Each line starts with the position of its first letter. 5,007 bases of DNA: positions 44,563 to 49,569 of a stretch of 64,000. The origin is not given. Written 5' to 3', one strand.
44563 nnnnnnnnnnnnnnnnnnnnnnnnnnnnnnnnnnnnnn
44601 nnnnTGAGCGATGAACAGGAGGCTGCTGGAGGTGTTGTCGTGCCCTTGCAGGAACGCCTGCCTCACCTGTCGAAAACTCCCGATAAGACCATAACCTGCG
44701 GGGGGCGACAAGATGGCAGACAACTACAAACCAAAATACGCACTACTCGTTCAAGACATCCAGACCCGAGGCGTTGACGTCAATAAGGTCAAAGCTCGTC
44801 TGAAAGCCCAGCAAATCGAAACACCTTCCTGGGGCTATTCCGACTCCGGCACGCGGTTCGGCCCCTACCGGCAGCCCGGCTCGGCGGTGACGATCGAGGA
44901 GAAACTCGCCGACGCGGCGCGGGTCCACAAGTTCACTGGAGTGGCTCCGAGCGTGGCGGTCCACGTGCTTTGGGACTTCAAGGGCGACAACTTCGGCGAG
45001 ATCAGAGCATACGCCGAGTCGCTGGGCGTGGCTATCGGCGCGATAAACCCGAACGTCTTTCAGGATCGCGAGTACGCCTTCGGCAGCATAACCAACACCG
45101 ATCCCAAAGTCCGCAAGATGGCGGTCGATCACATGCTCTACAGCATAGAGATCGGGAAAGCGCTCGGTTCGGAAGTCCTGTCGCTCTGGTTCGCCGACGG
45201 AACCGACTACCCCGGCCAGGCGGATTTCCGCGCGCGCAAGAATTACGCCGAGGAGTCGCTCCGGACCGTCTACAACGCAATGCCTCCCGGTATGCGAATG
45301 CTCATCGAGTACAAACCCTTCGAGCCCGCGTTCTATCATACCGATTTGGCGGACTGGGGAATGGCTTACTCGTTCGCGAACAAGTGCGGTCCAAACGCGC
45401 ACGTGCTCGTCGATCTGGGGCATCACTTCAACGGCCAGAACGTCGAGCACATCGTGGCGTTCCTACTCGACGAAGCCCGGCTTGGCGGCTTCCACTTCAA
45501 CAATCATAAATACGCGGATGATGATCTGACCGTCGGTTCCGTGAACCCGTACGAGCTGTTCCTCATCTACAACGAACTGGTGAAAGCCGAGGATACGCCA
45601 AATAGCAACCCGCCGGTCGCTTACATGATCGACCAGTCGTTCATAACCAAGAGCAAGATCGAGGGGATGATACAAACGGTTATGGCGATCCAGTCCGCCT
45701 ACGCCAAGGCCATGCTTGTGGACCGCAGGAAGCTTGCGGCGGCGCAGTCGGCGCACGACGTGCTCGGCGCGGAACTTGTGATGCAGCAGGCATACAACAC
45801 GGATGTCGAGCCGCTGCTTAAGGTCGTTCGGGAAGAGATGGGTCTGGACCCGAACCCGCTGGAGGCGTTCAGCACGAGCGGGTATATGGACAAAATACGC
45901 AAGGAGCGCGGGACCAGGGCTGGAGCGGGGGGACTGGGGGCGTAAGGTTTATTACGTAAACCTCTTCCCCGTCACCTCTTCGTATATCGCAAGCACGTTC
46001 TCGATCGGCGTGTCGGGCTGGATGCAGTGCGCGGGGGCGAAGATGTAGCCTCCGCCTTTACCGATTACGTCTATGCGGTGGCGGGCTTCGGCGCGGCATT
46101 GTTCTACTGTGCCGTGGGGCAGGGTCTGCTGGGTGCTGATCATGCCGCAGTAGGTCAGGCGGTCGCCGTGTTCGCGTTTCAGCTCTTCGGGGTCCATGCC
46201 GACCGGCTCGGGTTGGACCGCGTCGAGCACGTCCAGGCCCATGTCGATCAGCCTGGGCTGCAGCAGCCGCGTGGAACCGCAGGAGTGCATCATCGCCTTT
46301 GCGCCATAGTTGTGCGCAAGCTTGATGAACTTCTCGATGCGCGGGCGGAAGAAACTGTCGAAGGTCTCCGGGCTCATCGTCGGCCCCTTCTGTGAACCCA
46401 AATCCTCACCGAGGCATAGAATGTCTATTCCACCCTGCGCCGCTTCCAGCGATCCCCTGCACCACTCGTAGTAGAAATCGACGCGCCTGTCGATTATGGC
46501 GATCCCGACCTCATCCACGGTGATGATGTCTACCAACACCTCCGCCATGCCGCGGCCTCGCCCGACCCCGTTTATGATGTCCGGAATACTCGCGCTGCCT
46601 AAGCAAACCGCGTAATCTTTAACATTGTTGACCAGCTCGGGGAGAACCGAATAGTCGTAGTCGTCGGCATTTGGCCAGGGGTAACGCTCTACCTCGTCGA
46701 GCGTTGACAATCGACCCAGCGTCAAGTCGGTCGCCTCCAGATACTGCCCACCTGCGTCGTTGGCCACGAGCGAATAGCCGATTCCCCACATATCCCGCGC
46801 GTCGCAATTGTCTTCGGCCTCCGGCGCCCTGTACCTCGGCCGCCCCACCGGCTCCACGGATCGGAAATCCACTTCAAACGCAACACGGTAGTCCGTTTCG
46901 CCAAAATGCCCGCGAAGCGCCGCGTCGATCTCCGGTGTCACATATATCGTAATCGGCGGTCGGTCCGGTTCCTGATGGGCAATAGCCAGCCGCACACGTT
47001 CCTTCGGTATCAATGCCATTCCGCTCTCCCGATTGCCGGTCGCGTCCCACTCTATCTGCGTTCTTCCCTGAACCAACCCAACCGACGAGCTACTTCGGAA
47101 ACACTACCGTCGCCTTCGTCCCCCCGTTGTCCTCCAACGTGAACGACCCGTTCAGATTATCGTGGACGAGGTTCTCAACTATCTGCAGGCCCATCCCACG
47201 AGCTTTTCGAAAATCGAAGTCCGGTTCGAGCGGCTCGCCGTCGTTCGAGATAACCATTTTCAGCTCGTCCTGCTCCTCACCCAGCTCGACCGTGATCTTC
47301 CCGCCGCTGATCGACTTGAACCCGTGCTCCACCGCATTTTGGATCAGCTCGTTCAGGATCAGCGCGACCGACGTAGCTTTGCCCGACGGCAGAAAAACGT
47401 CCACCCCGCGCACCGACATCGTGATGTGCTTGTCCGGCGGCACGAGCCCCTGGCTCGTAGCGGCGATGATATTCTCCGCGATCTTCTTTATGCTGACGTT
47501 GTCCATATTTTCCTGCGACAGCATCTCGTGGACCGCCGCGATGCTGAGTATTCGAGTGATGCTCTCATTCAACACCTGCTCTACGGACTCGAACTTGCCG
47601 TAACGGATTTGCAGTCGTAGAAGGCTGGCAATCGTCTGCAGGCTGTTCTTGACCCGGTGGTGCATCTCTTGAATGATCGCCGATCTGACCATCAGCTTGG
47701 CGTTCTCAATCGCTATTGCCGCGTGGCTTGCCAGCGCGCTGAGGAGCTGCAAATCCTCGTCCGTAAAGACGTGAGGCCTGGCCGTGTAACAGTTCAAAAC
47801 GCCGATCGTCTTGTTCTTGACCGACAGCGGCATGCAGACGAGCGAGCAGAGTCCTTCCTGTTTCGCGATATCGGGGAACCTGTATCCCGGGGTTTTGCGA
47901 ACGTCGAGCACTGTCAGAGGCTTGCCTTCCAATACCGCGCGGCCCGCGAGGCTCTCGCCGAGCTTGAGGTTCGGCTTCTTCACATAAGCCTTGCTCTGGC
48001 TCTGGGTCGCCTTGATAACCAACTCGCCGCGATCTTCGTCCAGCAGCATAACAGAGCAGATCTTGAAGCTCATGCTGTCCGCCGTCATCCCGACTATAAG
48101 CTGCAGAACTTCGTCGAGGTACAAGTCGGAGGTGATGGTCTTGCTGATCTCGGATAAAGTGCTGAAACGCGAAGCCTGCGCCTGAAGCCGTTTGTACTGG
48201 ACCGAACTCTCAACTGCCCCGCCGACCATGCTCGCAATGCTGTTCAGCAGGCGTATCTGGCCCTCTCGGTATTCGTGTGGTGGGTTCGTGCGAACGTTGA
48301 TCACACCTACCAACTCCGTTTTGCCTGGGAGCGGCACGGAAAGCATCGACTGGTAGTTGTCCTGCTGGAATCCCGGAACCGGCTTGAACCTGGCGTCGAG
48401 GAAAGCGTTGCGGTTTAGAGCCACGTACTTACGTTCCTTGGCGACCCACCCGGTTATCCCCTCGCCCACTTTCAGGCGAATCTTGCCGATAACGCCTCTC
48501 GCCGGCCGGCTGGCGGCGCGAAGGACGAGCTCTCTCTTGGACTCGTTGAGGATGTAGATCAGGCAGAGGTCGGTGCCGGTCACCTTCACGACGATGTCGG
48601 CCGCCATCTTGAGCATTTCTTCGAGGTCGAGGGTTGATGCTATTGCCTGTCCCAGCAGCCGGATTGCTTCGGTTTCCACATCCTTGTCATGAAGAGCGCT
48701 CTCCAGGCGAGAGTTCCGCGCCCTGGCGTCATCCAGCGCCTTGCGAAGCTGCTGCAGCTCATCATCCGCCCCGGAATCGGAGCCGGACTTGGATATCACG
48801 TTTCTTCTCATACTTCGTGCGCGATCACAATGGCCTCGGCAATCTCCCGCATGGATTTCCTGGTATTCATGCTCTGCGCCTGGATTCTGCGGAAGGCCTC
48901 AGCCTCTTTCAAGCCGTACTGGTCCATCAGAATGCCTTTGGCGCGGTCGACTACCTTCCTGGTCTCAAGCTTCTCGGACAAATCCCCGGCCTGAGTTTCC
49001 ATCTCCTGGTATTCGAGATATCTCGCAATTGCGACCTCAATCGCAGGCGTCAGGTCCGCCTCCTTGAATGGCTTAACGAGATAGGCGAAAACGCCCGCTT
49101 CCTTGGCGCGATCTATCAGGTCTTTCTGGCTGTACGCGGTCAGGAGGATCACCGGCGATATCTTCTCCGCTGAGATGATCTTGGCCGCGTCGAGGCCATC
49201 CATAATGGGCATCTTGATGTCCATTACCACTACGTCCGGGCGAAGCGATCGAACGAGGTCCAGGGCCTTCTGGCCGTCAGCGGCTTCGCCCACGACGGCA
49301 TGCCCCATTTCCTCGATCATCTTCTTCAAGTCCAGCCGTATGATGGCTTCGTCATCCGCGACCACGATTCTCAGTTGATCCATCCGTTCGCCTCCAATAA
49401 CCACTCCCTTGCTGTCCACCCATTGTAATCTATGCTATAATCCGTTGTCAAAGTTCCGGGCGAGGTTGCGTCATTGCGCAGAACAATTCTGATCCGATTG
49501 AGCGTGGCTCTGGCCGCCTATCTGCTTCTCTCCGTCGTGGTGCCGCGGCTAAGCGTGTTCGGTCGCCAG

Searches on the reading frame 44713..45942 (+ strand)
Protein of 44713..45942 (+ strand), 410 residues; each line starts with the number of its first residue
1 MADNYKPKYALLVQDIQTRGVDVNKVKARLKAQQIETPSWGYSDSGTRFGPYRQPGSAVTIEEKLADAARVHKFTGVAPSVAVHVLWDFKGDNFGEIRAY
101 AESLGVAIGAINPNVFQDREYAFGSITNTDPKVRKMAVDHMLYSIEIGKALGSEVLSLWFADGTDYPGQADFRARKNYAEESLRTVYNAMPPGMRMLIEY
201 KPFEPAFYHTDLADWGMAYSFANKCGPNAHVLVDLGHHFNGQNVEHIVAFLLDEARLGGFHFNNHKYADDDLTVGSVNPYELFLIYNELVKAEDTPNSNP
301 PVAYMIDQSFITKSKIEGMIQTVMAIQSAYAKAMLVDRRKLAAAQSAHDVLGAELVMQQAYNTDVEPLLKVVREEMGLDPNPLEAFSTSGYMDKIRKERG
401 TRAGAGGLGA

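Call 10: search_protein_families(library=pfam, proteins=[window:44713-45942:+], max_evalue=0.001)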
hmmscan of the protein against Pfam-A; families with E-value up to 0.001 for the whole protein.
window:44713-45942:+ (410 aa): 1 family
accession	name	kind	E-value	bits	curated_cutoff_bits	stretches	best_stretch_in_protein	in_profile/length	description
PF01261.30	AP_endonuc_2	-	1.8e-11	44.7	31.1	1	68-271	3-194/249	Xylose isomerase-like TIM barrel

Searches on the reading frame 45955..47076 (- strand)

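Call 10: search_protein_families(library=pfam, proteins=[window:45955-47076:-], max_evalue=0.001)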
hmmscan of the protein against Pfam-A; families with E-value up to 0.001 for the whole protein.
window:45955-47076:- (374 aa): 1 family
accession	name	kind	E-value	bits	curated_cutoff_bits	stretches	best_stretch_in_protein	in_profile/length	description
PF01208.23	URO-D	-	2.7e-18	66.5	23.9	1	213-368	195-343/346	Uroporphyrinogen decarboxylase (URO-D)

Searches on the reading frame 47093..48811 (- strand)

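Call 10: search_protein_families(library=pfam, proteins=[window:47093-48811:-], max_evalue=0.001)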
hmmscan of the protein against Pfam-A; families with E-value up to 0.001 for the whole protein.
window:47093-48811:- (573 aa): 7 families
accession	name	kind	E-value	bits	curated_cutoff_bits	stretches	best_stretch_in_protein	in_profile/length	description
PF13185.12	GAF_2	-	8.7e-45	152.7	28.6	2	232-369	4-136/136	GAF domain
PF01590.32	GAF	-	9.9e-34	117.2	22.4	2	232-368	2-133/133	GAF domain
PF13492.12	GAF_3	-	1.8e-32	112.9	27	2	232-370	2-129/129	GAF domain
PF07568.18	HisKA_2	-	1.6e-20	73.4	22.3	1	382-451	1-71/76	Histidine kinase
PF07536.20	HWE_HK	-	1.7e-10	41.9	22.8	1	382-452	1-69/83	HWE histidine kinase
PF02518.31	HATPase_c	-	2.5e-10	41.2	26.4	1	479-572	3-108/111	Histidine kinase-, DNA gyrase B-, and HSP90-like ATPase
PF13581.12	HATPase_c_2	-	3.5e-10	40.4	27.4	1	474-565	24-121/127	Histidine kinase-like ATPase domain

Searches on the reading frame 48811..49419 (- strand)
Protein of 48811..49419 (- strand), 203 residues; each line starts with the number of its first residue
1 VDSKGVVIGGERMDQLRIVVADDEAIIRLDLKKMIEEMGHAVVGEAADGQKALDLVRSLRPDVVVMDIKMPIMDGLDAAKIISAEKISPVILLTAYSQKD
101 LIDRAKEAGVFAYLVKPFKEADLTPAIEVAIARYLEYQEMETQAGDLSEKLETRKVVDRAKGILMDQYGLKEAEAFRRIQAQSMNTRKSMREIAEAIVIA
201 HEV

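Call 10: search_protein_families(library=pfam, proteins=[window:48811-49419:-], max_evalue=0.001)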
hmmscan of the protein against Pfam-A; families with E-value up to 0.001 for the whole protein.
window:48811-49419:- (203 aa): 2 families
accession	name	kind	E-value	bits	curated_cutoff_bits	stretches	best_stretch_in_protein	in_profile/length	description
PF00072.30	Response_reg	-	2e-27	96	30.2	1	18-127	1-110/111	Response regulator receiver domain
PF03861.19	ANTAR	-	5e-24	84.3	27.3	1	146-198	2-54/54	ANTAR domain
